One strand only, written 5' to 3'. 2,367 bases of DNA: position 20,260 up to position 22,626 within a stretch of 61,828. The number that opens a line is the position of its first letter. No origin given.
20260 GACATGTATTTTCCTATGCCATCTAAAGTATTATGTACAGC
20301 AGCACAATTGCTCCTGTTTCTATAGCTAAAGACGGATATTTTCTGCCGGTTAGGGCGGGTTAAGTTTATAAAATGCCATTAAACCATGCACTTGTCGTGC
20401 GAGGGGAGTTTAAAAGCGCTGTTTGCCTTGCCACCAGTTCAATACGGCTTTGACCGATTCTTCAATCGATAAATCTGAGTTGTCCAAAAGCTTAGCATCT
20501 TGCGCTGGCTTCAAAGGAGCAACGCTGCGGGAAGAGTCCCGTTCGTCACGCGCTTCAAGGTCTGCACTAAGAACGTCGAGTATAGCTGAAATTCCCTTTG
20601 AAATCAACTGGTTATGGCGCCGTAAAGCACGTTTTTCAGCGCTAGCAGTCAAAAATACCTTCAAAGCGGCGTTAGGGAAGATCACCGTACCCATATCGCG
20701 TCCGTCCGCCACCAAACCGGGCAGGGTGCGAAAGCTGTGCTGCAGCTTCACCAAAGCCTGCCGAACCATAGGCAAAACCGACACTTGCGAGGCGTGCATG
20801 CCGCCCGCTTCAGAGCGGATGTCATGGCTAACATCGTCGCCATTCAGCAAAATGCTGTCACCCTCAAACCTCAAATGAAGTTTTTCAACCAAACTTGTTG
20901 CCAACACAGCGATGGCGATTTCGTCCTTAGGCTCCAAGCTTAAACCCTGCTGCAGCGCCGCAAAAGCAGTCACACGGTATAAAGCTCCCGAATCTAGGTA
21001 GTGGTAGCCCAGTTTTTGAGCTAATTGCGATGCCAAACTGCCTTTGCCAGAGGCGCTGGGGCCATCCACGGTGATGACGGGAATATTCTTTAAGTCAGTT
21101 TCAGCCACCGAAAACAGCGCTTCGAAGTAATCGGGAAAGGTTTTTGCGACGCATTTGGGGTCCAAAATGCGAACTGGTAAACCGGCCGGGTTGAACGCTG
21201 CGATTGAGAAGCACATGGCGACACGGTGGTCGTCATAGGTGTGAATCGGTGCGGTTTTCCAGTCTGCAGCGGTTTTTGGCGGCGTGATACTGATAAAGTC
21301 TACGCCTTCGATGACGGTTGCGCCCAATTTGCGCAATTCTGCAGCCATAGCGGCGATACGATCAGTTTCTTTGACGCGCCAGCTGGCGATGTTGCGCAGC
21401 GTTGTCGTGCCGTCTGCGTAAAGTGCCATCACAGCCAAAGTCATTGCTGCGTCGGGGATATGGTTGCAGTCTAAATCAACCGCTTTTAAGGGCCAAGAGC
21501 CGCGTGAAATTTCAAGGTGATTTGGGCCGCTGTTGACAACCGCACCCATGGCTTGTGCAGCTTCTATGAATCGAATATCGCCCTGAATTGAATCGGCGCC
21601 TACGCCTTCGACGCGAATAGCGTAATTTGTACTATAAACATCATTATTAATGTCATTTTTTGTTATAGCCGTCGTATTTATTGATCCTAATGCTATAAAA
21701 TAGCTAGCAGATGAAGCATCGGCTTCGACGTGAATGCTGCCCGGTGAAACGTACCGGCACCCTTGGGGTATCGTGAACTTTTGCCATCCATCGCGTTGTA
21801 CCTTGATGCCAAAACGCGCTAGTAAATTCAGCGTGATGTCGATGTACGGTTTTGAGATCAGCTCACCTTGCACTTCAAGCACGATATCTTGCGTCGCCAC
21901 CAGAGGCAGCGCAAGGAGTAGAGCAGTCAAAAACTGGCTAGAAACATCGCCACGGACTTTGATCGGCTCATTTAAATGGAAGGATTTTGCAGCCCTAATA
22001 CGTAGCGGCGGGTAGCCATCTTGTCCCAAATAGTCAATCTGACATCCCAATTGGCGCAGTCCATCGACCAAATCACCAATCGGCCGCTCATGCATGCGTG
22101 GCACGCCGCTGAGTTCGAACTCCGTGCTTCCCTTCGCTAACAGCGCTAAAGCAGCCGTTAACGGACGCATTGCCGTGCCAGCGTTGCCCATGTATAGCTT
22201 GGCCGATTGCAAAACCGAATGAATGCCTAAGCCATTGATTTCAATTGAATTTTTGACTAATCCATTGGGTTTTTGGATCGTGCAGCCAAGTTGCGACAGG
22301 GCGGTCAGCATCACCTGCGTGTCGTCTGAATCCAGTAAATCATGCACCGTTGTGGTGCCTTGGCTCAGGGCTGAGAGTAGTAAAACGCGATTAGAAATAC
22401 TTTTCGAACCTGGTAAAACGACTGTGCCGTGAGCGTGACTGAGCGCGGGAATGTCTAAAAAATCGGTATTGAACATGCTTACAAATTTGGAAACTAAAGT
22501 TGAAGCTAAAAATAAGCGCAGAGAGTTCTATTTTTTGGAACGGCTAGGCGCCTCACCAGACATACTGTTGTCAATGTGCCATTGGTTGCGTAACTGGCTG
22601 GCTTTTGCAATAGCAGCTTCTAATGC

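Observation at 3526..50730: Repeat copies sit inside protein-coding genes with the reading frame preserved (RPE-like behaviour)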

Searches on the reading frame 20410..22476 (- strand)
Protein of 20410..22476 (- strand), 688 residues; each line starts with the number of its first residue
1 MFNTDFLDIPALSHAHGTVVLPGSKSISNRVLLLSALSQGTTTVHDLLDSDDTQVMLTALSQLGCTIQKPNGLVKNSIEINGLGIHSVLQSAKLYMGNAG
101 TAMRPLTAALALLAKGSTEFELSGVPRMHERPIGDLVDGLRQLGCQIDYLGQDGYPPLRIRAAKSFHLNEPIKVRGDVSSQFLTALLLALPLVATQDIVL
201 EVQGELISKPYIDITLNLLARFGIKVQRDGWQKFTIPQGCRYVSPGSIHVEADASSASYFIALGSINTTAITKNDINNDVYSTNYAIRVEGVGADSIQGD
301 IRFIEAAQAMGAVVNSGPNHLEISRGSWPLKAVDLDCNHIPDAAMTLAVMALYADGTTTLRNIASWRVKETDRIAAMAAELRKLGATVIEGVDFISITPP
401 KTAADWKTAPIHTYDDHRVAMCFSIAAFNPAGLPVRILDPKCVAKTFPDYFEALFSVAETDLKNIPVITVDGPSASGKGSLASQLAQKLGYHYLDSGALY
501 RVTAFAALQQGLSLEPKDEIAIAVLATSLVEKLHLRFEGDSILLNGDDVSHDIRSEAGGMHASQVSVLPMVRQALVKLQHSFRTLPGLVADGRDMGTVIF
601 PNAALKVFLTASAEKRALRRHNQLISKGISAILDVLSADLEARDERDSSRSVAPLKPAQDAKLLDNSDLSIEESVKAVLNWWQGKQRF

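Call 5: search_solved_structures(query=window:20410-22476:-, show_alignments=2, max_evalue=1e-20)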
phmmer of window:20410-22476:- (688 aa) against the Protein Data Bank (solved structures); distinct sequences matched with E-value up to 1e-20: 50.
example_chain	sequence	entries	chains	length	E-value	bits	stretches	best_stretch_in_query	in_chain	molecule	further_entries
7tm4_A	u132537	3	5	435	3.5e-130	438.5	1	7-457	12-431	3-phosphoshikimate 1-carboxyvinyltransferase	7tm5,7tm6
3nvs_A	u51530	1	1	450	5e-127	428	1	12-454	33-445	3-phosphoshikimate 1-carboxyvinyltransferase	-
1g6s_A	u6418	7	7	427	4.2e-126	425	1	7-458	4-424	EPSP SYNTHASE | 3-phosphoshikimate 1-carboxyvinyltransferase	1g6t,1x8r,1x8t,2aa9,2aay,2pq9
1mi4_A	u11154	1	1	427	2.8e-125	422.3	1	7-458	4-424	5-enolpyruvylshikimate-3-phosphate synthase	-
3fjx_A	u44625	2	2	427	2.9e-125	422.2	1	7-458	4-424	3-phosphoshikimate 1-carboxyvinyltransferase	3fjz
2qfs_A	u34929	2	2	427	5.6e-125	421.3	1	7-458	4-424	3-phosphoshikimate 1-carboxyvinyltransferase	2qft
1q36_A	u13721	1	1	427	5.8e-125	421.2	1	7-458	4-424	3-phosphoshikimate 1-carboxyvinyltransferase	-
1eps_A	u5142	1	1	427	6.6e-125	421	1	7-458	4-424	5-ENOL-PYRUVYL-3-PHOSPHATE SYNTHASE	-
2qfq_A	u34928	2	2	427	1e-124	420.4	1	7-458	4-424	3-phosphoshikimate 1-carboxyvinyltransferase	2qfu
3fk0_A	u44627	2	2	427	3.9e-124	418.5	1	7-458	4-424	3-phosphoshikimate 1-carboxyvinyltransferase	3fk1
9uow_A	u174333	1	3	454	7.4e-117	394.5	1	12-457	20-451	3-phosphoshikimate 1-carboxyvinyltransferase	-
9war_A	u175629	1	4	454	1.1e-116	393.9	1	12-457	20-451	5-enolpyruvylshikimate-3-phosphate synthase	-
7pxy_A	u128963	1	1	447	1.8e-116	393.2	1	13-456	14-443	3-phosphoshikimate 1-carboxyvinyltransferase, chloroplastic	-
5xwb_A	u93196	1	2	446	4.6e-116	391.8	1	10-457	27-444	3-phosphoshikimate 1-carboxyvinyltransferase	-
8umj_A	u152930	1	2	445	8.2e-112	377.8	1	12-456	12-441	3-phosphoshikimate 1-carboxyvinyltransferase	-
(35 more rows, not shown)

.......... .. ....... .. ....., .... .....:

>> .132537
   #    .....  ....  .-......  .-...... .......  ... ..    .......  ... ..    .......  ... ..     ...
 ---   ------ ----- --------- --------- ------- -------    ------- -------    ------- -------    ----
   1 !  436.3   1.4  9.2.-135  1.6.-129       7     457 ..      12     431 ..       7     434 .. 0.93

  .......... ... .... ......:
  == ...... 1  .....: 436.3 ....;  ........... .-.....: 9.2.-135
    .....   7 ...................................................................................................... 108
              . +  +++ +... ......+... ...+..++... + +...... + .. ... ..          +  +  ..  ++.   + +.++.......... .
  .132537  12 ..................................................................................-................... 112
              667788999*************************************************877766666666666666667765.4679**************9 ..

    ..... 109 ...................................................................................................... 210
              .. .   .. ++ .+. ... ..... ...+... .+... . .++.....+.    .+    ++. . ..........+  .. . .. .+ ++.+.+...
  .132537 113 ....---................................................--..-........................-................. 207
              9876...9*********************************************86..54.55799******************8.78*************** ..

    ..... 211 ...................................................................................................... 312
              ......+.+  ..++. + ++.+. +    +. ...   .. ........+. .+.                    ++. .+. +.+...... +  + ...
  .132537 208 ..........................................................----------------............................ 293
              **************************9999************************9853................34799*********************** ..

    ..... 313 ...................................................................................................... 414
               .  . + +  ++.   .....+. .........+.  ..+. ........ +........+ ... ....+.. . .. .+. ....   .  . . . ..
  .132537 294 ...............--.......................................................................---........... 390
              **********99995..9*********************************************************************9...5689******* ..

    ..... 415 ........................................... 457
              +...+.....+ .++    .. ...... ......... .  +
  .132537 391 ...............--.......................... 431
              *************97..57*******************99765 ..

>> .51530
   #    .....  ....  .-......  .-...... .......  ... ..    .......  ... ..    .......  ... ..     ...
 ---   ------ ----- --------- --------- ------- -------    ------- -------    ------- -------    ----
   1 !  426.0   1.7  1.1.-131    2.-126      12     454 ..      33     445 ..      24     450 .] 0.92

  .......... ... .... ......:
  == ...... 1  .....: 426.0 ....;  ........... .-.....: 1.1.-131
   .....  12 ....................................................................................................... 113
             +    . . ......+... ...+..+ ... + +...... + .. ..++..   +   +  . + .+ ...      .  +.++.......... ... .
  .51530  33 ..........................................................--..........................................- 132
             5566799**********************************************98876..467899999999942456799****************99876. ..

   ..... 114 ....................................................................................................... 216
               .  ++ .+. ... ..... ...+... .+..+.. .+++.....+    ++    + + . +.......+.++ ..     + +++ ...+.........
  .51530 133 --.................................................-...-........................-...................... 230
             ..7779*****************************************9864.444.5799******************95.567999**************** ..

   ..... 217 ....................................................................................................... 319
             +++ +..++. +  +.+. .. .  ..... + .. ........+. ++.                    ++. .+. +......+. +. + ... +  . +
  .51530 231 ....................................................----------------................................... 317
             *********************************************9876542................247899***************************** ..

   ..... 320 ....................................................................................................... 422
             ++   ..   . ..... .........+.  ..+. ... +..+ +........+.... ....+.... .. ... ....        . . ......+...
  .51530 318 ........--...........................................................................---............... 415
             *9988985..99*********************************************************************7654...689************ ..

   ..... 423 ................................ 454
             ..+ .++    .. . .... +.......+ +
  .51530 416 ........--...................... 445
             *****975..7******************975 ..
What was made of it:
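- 21650..21714 (+): Genic copy in aroA-cmk (20410-22476, -), antisense to the gene. It encodes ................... A 16-aa lineage-specific insertion (about 21631-21678) starts inside the core. There is a 16-aa gap against all solved AroA (call 5).
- Checked: aroA-cmk aligns over its full length with solved AroA and Cmk structures (call 5).
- aroA has +16 aa exactly at the copy (call 5).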

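Call 8: find_encoding_contigs(protein=window:20410-22476:-, flank=3000, max_places=6)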
Protein window:20410-22476:- (688 aa): no gene with exactly this product is on record in the collection.
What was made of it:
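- Tried and rejected: Exact look-up of the aroA-cmk protein found nothing on record (call 8).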

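Call 15: find_homologous_proteins(query=window:20410-22476:-, max_evalue=1e-50)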
Query window:20410-22476:- (688 aa): 8000 proteins with E <= 1e-50 among 8000 candidates; the best 120 are listed.
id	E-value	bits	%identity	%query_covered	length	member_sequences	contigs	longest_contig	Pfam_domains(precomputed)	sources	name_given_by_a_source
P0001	0.0e+0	1492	98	100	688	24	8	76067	PF00275.26,PF02224.25,PF13189.13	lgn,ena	-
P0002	0.0e+0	1382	90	100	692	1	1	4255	PF00275.26,PF02224.25,PF13189.13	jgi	jgi:3-phosphoshikimate 1-carboxyvinyltransferase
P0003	0.0e+0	1367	89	100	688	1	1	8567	PF00275.26,PF02224.25,PF13189.13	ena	-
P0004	0.0e+0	1366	90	100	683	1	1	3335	PF00275.26,PF02224.25,PF13189.13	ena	-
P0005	0.0e+0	1358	89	100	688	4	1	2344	PF00275.26,PF02224.25,PF13189.13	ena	-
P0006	0.0e+0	1349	94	94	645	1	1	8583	PF00275.26,PF02224.25,PF13189.13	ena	-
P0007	0.0e+0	1348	89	100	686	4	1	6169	PF00275.26,PF02224.25,PF13189.13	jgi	jgi:3-phosphoshikimate 1-carboxyvinyltransferase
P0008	0.0e+0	1347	89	100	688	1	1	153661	PF00275.26,PF02224.25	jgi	jgi:3-phosphoshikimate 1-carboxyvinyltransferase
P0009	0.0e+0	1345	89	100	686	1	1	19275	PF00275.26,PF02224.25,PF13189.13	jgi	jgi:3-phosphoshikimate 1-carboxyvinyltransferase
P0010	0.0e+0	1344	89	100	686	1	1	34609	PF00275.26,PF02224.25,PF13189.13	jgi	jgi:3-phosphoshikimate 1-carboxyvinyltransferase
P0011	0.0e+0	1343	89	100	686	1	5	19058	PF00275.26,PF02224.25,PF13189.13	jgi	jgi:3-phosphoshikimate 1-carboxyvinyltransferase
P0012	0.0e+0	1343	89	100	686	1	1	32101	PF00275.26,PF02224.25,PF13189.13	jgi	jgi:3-phosphoshikimate 1-carboxyvinyltransferase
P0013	0.0e+0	1320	87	100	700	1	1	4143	PF00275.26,PF02224.25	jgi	jgi:3-phosphoshikimate 1-carboxyvinyltransferase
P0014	0.0e+0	1317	87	100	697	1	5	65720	PF00275.26,PF02224.25,PF13189.13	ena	-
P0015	0.0e+0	1315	87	100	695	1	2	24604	PF00275.26,PF02224.25,PF13189.13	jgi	jgi:3-phosphoshikimate 1-carboxyvinyltransferase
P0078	0.0e+0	1272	83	100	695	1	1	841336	PF00275.26,PF02224.25,PF13189.13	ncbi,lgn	-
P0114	0.0e+0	1126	77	100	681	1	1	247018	PF00275.26,PF02224.25,PF13189.13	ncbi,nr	ncbi:MAG: bifunctional 3-phosphoshikimate 1-carboxyvinyltransferase/cytidylate kinase [Polaromonas s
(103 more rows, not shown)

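Call 18: find_encoding_contigs(protein=P0008, flank=10000, max_places=1)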
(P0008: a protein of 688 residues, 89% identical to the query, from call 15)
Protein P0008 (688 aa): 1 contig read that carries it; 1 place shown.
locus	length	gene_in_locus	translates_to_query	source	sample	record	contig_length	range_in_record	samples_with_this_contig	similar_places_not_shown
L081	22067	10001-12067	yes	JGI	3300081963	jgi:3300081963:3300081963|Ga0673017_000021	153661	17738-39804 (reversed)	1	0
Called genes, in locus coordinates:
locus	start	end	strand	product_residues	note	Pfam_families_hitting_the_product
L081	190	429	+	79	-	-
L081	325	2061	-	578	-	-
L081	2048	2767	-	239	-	PF00702:Hydrolase, PF12710:HAD (weak), PF13419:HAD_2, PF13242:Hydrolase_like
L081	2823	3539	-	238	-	PF02353:CMAS, PF06325:PrmA, PF13489:Methyltransf_23, PF01209:Ubie_methyltran, PF08003:Methyltransf_9, PF13847:Methyltransf_31, PF08241:Methyltransf_11, PF08242:Methyltransf_12, +3 more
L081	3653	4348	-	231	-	PF00691:OmpA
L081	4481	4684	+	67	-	-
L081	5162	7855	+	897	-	PF00521:DNA_topoisoIV, PF03989:DNA_gyraseA_C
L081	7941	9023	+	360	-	PF01817:CM_2, PF00800:PDT, PF01842:ACT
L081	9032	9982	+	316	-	PF02423:OCD_Mu_crystall (weak), PF03446:NAD_binding_2, PF03807:F420_oxidored, PF02153:PDH_N, PF20463:PDH_C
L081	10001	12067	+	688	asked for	PF00275:EPSP_synthase, PF02224:Cytidylate_kin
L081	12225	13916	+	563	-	PF00575:S1 (weak), PF21710:Spt6_S1 (faint), PF00575:S1, PF03074:GCS (faint), PF23459:S1_RRP5 (weak), PF00575:S1, PF23459:S1_RRP5 (weak)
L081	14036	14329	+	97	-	PF00216:Bac_DNA_binding, PF18291:HU-HIG (weak)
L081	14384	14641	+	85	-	PF06305:LapA_dom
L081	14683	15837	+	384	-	PF00515:TPR_1 (faint), PF07719:TPR_2 (faint), PF13181:TPR_8 (faint), PF13414:TPR_11 (faint), PF13424:TPR_12 (faint), PF13176:TPR_7 (weak), PF14559:TPR_19 (weak), PF18073:Zn_ribbon_LapB, +3 more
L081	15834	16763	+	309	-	PF00294:PfkB, PF08543:Phos_pyr_kin (weak)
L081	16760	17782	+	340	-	PF01073:3Beta_HSD, PF01370:Epimerase, PF04321:RmlD_sub_bind, PF16363:GDP_Man_Dehyd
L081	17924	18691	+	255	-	PF12836:HHH_3, PF14579:HHH_6 (faint)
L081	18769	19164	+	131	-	PF02537:CRCB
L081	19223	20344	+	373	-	PF26965:MimR_N, PF01590:GAF (faint), PF02954:HTH_8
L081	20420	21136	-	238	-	PF00005:ABC_tran, PF13304:AAA_21 (weak)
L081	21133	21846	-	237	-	PF00528:BPD_transp_1 (weak)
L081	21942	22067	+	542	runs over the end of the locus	PF00171:Aldedh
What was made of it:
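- A ComEA-like HHH_3 gene lies in the window's syntenic region (call 18).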

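Call 19: find_encoding_contigs(protein=P0078, flank=10000, max_places=1)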
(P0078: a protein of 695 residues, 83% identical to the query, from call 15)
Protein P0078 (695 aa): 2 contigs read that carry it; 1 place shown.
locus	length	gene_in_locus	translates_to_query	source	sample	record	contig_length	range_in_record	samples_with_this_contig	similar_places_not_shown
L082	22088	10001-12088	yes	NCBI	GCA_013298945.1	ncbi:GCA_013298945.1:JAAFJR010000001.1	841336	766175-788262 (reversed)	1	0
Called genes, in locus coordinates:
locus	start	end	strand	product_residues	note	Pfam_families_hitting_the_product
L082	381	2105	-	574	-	-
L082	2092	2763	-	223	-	PF00702:Hydrolase, PF12710:HAD (weak), PF13419:HAD_2, PF13242:Hydrolase_like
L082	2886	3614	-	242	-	PF01209:Ubie_methyltran, PF06325:PrmA, PF13489:Methyltransf_23, PF02353:CMAS, PF08003:Methyltransf_9, PF13847:Methyltransf_31, PF08241:Methyltransf_11, PF08242:Methyltransf_12, +5 more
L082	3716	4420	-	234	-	PF00691:OmpA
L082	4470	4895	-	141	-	-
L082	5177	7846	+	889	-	PF00521:DNA_topoisoIV, PF03989:DNA_gyraseA_C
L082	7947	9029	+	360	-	PF01817:CM_2, PF00800:PDT, PF01842:ACT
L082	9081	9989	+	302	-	PF02423:OCD_Mu_crystall (weak), PF03446:NAD_binding_2, PF03807:F420_oxidored, PF02153:PDH_N, PF20463:PDH_C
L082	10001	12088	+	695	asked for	PF00275:EPSP_synthase, PF02224:Cytidylate_kin, PF13189:Cytidylate_kin2 (weak)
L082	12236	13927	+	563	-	PF00575:S1 (weak), PF21710:Spt6_S1 (faint), PF00575:S1, PF03074:GCS (faint), PF23459:S1_RRP5 (weak), PF00575:S1, PF23459:S1_RRP5 (weak)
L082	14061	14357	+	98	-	PF00216:Bac_DNA_binding, PF18291:HU-HIG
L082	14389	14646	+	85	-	PF06305:LapA_dom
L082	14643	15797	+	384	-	PF07719:TPR_2 (faint), PF13181:TPR_8 (faint), PF13414:TPR_11 (faint), PF13428:TPR_14 (faint), PF13432:TPR_16 (faint), PF14559:TPR_19 (faint), PF13176:TPR_7 (weak), PF18073:Zn_ribbon_LapB (weak), +2 more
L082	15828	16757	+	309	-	PF00294:PfkB, PF08543:Phos_pyr_kin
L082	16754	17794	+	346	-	PF04321:RmlD_sub_bind, PF01073:3Beta_HSD, PF01370:Epimerase, PF16363:GDP_Man_Dehyd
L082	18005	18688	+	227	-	PF14579:HHH_6 (faint), PF12836:HHH_3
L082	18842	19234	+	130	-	PF02537:CRCB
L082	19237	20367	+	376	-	PF26965:MimR_N, PF01590:GAF (faint), PF02954:HTH_8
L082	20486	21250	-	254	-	PF00005:ABC_tran, PF02463:SMC_N (faint), PF13304:AAA_21 (faint)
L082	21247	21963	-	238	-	-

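Call 20: find_encoding_contigs(protein=P0114, flank=10000, max_places=1)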
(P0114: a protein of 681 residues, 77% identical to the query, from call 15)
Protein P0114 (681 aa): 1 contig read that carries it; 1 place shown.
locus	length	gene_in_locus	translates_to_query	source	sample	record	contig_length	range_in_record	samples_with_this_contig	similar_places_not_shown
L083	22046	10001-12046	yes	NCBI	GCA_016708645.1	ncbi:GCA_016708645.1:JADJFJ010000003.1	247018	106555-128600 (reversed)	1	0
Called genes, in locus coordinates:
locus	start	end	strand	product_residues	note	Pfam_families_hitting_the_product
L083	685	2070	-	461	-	-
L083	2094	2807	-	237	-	PF00702:Hydrolase, PF12710:HAD, PF13419:HAD_2, PF13242:Hydrolase_like (weak)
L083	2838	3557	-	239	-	PF06325:PrmA, PF13489:Methyltransf_23, PF01209:Ubie_methyltran, PF02353:CMAS, PF08003:Methyltransf_9, PF13847:Methyltransf_31, PF08241:Methyltransf_11, PF08242:Methyltransf_12, +3 more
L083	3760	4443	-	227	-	PF00691:OmpA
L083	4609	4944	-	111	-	-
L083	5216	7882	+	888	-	PF00521:DNA_topoisoIV, PF03989:DNA_gyraseA_C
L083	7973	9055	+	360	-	PF01817:CM_2, PF00800:PDT, PF01842:ACT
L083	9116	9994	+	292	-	PF03446:NAD_binding_2 (weak), PF03807:F420_oxidored, PF02153:PDH_N, PF20463:PDH_C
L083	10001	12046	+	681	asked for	PF00275:EPSP_synthase, PF02224:Cytidylate_kin, PF13189:Cytidylate_kin2 (weak)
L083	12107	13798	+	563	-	PF00575:S1 (weak), PF21710:Spt6_S1 (faint), PF00575:S1, PF23459:S1_RRP5 (weak), PF00575:S1, PF23459:S1_RRP5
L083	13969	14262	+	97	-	PF00216:Bac_DNA_binding, PF18291:HU-HIG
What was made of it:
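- Tried and rejected: I used homologues instead (calls 15, 18-20).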
